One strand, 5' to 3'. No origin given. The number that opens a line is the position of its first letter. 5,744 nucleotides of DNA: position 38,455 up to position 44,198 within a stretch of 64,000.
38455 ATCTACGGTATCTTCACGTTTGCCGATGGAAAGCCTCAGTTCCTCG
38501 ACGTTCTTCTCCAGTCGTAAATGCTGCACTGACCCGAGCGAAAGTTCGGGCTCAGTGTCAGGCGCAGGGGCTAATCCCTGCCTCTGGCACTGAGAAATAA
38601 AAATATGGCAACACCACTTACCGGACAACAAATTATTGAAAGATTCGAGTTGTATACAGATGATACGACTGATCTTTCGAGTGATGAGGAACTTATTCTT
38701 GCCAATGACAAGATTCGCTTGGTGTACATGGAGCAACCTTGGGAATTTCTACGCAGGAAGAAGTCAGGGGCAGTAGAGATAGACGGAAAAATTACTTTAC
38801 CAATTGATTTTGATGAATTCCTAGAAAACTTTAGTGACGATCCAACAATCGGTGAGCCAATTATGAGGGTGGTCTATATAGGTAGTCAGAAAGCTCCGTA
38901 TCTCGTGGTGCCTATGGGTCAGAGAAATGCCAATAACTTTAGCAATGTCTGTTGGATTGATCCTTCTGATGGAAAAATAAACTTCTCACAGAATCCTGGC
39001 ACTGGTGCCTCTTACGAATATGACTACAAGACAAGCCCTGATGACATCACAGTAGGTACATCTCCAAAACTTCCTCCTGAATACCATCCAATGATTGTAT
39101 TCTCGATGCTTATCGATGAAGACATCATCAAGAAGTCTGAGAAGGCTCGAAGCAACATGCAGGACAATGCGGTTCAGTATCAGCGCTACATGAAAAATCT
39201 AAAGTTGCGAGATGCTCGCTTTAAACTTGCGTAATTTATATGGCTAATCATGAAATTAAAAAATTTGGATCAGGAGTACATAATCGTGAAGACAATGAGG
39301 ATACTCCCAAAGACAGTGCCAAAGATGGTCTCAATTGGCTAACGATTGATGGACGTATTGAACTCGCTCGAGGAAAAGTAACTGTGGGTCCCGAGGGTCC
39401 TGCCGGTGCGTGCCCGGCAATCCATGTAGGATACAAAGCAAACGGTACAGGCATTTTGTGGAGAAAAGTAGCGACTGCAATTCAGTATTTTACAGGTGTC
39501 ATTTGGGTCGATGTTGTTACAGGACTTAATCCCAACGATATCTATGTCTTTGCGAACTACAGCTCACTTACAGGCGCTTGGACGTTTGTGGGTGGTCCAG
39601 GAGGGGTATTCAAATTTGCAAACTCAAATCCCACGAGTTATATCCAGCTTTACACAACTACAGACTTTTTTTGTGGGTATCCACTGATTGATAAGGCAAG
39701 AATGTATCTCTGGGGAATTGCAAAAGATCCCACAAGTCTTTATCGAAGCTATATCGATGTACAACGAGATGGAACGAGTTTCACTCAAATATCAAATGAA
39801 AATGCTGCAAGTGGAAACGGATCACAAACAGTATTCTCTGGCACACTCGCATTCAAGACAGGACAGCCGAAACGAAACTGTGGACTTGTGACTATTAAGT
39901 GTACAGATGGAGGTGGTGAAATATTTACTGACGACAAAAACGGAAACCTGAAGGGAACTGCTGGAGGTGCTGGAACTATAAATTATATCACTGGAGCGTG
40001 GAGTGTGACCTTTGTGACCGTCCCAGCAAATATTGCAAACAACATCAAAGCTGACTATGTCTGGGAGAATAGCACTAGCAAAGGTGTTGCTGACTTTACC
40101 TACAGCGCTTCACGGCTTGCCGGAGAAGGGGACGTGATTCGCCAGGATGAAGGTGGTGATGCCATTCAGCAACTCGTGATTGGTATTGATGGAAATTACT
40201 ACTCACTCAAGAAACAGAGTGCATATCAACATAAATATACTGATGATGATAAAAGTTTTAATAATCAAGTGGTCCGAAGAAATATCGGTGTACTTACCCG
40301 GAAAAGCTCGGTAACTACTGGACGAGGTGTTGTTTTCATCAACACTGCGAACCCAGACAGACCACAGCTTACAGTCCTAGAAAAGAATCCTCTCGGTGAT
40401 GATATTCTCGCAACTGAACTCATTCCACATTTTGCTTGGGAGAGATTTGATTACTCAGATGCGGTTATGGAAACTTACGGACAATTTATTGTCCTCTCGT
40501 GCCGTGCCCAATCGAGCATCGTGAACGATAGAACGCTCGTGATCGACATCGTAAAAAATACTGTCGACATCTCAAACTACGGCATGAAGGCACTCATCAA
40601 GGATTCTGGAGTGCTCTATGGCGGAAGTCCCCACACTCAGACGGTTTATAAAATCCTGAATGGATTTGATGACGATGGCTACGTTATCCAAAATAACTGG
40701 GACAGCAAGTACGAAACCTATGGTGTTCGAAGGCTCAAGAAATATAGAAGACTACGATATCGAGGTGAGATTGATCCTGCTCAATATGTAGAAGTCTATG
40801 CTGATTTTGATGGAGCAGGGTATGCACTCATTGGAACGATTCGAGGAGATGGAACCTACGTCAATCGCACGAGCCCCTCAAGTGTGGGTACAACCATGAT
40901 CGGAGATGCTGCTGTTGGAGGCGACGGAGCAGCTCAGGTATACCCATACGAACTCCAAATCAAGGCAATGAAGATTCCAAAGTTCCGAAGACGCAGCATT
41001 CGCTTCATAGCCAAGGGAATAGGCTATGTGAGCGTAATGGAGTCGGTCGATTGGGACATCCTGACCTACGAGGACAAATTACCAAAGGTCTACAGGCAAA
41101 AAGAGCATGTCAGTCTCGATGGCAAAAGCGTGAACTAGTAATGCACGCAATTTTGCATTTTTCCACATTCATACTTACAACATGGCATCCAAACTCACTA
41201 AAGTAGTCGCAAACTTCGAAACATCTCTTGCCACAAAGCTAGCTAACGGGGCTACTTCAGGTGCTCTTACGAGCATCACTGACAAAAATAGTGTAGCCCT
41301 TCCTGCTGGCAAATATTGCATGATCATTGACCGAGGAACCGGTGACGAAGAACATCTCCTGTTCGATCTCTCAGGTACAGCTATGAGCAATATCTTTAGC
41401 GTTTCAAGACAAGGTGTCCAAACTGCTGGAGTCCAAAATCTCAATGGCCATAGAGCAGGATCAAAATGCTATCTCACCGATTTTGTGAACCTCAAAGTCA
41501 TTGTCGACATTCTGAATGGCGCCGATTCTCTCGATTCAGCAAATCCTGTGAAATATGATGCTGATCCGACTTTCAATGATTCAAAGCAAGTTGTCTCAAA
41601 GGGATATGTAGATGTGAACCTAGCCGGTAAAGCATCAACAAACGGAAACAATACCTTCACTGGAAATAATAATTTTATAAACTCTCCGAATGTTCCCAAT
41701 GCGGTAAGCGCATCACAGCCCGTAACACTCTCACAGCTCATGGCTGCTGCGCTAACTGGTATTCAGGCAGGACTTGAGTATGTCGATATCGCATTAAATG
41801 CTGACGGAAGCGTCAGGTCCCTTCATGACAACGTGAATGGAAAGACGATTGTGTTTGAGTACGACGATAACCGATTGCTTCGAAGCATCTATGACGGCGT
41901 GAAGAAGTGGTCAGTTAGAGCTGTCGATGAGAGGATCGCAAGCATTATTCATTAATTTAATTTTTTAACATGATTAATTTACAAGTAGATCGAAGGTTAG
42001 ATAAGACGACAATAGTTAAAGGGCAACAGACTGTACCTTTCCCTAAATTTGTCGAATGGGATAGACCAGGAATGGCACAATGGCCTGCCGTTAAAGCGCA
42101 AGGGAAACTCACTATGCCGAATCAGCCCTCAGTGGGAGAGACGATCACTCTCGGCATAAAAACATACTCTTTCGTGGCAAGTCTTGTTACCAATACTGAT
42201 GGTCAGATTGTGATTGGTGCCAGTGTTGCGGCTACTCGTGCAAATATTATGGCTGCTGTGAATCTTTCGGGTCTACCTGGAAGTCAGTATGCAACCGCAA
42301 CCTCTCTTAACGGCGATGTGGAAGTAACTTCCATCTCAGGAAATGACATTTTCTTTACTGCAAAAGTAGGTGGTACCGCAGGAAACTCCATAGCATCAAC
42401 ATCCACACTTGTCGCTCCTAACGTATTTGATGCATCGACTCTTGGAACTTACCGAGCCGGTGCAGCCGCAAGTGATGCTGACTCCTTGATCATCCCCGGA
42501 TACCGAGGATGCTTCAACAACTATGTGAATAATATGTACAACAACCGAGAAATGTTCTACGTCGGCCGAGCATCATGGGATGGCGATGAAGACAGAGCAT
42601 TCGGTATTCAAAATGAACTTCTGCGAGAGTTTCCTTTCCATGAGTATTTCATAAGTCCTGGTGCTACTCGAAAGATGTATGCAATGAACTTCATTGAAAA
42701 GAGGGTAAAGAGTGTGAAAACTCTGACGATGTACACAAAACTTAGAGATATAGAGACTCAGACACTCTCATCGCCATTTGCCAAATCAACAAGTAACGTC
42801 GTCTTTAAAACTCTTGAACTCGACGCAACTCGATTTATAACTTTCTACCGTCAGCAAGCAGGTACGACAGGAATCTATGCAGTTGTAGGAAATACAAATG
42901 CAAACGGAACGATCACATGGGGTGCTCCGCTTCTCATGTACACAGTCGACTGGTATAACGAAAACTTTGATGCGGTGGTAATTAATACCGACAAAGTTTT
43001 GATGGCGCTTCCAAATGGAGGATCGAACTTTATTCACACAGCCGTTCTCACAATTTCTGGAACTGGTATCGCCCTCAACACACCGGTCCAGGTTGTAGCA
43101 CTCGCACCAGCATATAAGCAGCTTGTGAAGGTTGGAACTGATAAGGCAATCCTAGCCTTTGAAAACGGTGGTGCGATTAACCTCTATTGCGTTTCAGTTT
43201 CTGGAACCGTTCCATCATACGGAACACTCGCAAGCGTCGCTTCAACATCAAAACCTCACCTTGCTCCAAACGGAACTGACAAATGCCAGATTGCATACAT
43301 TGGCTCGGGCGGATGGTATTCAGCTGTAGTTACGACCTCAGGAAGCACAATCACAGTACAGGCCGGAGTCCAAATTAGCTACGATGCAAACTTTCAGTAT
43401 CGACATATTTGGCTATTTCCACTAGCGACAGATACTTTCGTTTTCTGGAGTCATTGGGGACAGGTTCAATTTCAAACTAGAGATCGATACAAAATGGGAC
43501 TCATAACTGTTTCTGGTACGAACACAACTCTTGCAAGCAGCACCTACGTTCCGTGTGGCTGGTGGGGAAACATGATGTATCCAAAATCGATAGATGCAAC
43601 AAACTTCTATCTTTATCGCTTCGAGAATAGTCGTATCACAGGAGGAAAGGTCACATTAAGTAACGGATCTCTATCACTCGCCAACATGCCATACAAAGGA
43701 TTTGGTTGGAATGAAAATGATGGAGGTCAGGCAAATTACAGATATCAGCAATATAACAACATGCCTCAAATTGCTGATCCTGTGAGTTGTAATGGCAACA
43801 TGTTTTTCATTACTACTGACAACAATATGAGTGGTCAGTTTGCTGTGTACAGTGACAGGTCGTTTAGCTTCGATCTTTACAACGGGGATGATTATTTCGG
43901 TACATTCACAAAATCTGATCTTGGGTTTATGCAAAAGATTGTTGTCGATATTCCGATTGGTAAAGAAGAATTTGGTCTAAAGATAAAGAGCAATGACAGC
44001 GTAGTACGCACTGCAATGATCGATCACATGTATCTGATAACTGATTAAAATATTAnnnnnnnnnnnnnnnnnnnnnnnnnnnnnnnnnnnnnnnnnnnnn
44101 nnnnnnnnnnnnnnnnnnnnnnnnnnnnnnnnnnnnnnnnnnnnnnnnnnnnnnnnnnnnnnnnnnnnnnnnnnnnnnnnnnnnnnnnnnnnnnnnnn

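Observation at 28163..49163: Compact prophage inserted directly downstream of the rpsI terminator in a reduced-genome, possibly CPR-like, host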

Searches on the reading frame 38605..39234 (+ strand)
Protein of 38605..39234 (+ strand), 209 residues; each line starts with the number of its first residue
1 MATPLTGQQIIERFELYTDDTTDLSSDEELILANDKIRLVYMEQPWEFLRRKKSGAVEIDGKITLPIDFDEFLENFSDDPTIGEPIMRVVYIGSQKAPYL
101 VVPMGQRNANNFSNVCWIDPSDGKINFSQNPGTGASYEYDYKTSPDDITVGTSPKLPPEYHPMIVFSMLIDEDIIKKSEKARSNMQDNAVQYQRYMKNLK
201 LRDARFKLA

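Call 5: search_protein_families(library=pfam, proteins=[window:38605-39234:+], max_evalue=0.01)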
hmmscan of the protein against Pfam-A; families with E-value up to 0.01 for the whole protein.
window:38605-39234:+ (209 aa): 1 family
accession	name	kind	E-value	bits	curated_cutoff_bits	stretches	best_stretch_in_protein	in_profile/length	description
PF24175.2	SU10_adaptor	-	2.7e-06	28.4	27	1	8-200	4-182/194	SU10 adaptor protein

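Call 7: search_protein_families(library=phrogs, proteins=[window:38605-39234:+], max_evalue=0.01)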
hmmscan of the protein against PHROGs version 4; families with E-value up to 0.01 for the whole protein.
window:38605-39234:+ (209 aa): 0 families

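Call 102: search_solved_structures(query=window:38605-39234:+, max_evalue=1)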
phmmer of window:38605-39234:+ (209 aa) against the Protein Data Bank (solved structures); distinct sequences matched with E-value up to 1: 0.

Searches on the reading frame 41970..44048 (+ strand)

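Call 5: search_protein_families(library=pfam, proteins=[window:41970-44048:+], max_evalue=0.01)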
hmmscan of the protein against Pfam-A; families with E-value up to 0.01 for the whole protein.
window:41970-44048:+ (692 aa): 0 families

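Call 7: search_protein_families(library=phrogs, proteins=[window:41970-44048:+], max_evalue=0.01)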
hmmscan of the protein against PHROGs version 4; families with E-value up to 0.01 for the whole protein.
window:41970-44048:+ (692 aa): 1 family
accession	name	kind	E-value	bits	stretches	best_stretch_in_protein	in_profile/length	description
phrog_28344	-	unknown function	0.0012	19.7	1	39-144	85-173/205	-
